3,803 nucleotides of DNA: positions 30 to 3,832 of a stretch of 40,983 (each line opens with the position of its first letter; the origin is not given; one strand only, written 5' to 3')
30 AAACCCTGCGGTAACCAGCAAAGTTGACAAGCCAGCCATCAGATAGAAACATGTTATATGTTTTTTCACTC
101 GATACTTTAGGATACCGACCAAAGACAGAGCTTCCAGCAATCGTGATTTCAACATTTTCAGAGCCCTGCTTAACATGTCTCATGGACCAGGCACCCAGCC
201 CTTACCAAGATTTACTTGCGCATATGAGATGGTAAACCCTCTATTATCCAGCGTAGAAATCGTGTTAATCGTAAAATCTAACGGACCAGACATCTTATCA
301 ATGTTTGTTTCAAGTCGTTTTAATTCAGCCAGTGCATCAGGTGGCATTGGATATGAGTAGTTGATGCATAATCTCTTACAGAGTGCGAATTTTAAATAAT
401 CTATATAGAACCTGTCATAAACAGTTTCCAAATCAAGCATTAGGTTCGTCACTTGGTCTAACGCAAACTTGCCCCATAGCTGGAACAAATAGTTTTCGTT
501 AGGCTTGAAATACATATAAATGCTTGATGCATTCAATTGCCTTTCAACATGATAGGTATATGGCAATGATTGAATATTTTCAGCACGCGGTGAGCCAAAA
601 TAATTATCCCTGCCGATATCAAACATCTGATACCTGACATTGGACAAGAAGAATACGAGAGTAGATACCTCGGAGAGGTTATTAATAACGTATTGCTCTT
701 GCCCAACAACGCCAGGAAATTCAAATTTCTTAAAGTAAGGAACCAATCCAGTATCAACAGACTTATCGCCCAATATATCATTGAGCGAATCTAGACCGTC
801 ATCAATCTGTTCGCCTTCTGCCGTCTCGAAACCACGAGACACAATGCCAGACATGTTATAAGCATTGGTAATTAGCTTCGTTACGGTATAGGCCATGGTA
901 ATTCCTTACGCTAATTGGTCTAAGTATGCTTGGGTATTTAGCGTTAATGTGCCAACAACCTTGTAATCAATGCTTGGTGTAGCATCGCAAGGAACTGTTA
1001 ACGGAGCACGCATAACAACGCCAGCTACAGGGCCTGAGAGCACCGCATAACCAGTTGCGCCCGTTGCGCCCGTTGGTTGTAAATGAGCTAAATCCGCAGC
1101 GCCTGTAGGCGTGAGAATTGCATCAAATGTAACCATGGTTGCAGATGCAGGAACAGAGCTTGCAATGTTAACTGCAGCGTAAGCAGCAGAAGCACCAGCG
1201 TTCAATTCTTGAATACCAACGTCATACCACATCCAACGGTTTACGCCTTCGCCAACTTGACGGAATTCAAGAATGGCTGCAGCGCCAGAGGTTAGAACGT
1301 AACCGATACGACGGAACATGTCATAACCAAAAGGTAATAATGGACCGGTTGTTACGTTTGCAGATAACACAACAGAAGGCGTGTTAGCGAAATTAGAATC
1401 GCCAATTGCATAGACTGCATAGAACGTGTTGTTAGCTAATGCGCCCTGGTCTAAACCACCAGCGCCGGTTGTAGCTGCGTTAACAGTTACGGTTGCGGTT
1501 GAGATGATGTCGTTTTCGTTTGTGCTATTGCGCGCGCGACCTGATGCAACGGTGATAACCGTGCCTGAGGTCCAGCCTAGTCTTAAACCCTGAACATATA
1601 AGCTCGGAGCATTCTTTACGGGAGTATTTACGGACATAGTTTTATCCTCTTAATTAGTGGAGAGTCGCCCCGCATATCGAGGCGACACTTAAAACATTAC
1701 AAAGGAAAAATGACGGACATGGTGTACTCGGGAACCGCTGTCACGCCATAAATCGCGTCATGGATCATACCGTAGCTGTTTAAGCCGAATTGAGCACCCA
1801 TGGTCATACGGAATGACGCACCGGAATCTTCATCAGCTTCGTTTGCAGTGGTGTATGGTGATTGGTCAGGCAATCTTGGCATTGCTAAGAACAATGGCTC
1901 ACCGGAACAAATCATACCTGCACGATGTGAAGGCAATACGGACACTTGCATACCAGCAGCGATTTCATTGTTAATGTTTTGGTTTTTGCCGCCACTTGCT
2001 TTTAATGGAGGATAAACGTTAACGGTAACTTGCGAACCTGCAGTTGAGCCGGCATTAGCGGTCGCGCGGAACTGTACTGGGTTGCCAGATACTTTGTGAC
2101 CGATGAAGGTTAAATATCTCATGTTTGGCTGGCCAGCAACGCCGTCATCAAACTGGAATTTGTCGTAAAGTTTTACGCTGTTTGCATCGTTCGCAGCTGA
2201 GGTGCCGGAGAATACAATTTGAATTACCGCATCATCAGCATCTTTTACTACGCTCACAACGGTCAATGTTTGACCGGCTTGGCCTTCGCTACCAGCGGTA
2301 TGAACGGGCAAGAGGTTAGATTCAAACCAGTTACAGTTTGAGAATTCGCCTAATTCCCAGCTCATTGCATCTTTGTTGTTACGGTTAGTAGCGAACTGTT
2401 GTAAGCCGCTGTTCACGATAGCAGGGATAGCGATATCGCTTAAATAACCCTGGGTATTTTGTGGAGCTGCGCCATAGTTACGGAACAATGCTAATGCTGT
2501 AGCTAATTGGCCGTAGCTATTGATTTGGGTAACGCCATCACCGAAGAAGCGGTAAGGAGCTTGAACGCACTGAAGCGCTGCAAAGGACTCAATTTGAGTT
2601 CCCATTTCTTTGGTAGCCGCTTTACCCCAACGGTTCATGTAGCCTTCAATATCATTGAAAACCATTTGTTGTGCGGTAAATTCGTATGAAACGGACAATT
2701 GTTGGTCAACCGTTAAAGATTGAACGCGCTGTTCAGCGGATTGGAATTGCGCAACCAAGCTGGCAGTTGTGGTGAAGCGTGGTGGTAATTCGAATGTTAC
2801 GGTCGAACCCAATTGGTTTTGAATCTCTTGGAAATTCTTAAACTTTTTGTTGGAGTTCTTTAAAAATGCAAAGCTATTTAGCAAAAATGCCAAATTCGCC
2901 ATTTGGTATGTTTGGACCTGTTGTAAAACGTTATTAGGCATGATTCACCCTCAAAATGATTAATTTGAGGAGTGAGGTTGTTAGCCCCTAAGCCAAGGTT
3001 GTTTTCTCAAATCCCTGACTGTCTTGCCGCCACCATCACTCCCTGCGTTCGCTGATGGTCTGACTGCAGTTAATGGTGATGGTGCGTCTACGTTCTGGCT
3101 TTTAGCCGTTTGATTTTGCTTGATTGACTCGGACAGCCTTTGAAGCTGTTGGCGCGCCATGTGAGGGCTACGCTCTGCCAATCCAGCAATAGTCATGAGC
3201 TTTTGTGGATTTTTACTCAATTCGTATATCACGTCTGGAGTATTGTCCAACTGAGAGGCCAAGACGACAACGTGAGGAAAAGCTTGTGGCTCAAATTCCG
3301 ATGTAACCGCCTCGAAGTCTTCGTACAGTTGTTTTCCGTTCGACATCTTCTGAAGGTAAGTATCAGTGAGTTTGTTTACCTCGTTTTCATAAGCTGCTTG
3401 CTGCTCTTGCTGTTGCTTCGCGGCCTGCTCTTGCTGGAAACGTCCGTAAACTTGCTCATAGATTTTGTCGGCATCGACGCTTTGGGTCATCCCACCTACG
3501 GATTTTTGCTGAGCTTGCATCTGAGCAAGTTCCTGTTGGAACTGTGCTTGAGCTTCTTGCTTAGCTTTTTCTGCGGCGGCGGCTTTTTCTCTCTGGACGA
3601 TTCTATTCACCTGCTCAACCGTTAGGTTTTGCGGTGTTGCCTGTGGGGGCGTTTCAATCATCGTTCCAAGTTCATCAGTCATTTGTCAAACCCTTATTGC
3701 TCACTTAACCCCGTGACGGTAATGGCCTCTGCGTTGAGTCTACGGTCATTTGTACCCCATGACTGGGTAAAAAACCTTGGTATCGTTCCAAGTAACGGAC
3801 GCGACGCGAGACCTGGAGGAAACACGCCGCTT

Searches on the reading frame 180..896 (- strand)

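Call 6: search_protein_families(library=phrogs, proteins=[window:180-896:-], max_evalue=0.01)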
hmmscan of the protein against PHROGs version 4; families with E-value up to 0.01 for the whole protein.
window:180-896:- (238 aa): 1 family
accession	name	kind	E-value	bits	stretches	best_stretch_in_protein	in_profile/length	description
phrog_12985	-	unknown function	3.9e-07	31.1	1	3-77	2-74/238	-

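Call 49: search_protein_families(library=pfam, proteins=[window:180-896:-], max_evalue=0.01)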
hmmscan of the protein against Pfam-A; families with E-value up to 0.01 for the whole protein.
window:180-896:- (238 aa): 0 families

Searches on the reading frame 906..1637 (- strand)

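Call 6: search_protein_families(library=phrogs, proteins=[window:906-1637:-], max_evalue=0.01)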
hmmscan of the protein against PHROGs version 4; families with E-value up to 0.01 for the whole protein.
window:906-1637:- (243 aa): 1 family
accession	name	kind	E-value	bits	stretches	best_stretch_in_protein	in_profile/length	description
phrog_17105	-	unknown function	6.1e-06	26.1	1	41-80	248-287/528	-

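Call 49: search_protein_families(library=pfam, proteins=[window:906-1637:-], max_evalue=0.01)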
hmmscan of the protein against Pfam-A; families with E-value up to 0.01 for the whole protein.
window:906-1637:- (243 aa): 1 family
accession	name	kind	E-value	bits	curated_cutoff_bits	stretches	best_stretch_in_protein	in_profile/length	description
PF21916.1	mtd_2nd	-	0.0036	18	24.6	0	47-97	24-72/115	Mtd second domain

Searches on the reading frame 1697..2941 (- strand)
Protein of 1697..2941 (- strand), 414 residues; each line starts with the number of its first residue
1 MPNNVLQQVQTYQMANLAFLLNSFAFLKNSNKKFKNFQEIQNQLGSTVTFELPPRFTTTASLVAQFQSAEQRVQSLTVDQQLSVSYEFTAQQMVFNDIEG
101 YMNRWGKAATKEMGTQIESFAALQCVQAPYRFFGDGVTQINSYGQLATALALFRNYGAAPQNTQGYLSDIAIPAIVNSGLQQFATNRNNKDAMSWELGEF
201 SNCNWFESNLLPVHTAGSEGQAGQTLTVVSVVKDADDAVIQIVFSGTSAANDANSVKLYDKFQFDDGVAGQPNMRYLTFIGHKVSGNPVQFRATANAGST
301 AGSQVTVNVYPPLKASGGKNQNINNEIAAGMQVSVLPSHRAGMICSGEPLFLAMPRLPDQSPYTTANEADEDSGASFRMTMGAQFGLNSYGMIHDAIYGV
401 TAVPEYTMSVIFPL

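Call 6: search_protein_families(library=phrogs, proteins=[window:1697-2941:-], max_evalue=0.01)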
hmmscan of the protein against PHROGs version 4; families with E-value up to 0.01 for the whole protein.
window:1697-2941:- (414 aa): 1 family
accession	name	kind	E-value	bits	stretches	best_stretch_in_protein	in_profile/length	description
phrog_283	-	head and packaging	1e-18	68.9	1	1-407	1-378/385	major head protein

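Call 13: find_related_loci(query=window:1697-2941:-, collection=viral_contigs, flank=10000)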
Query window:1697-2941:- (414 aa) in viral_contigs; peptide patterns used: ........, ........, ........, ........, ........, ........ (x = any residue, [..] = any of these).
27 stretches matched a pattern; 19 encode a relative of the query (tblastn E <= 1e-3); 19 distinct loci.
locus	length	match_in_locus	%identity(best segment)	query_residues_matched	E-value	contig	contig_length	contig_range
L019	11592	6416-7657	96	1-414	0e+0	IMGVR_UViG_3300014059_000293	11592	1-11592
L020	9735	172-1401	65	3-413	2e-175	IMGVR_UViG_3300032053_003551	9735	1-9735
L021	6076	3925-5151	63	4-413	7e-175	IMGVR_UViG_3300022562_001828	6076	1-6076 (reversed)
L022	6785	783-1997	65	3-413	8e-174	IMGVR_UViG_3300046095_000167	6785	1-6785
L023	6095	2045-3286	57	2-414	2e-152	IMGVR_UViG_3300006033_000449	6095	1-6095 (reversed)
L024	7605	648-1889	56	1-414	7e-148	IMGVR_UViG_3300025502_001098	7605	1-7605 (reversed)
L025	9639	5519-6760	56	1-414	8e-148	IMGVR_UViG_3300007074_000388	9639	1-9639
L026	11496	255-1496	56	1-414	8e-148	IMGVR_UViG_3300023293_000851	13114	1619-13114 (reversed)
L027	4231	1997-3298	53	2-414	2e-148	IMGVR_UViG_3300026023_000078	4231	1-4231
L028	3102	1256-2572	54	2-414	4e-145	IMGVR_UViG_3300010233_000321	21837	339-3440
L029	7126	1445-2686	55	1-414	3e-139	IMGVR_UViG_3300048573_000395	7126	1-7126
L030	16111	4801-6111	46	3-414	6e-123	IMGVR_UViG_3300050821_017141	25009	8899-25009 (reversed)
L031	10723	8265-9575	46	3-414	6e-123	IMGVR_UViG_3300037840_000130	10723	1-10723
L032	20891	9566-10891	45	4-414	1e-108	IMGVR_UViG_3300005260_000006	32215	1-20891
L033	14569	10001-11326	45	4-414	5e-108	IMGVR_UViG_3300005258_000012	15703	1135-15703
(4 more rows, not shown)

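Call 64: search_protein_families(library=pfam, proteins=[window:1697-2941:-], max_evalue=0.01)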
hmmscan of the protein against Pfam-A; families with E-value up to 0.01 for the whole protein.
window:1697-2941:- (414 aa): 1 family
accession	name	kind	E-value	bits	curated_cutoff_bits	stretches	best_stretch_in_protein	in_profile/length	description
PF11651.14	P22_CoatProtein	-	4.9e-10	39.2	24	2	213-342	229-348/423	P22 coat protein - gene protein 5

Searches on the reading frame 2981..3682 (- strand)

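Call 6: search_protein_families(library=phrogs, proteins=[window:2981-3682:-], max_evalue=0.01)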
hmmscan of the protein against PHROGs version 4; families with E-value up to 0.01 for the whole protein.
window:2981-3682:- (233 aa): 1 family
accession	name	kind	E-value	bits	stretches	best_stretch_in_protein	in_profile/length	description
phrog_8865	-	head and packaging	1e-10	42.8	1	81-210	141-269/297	head scaffolding protein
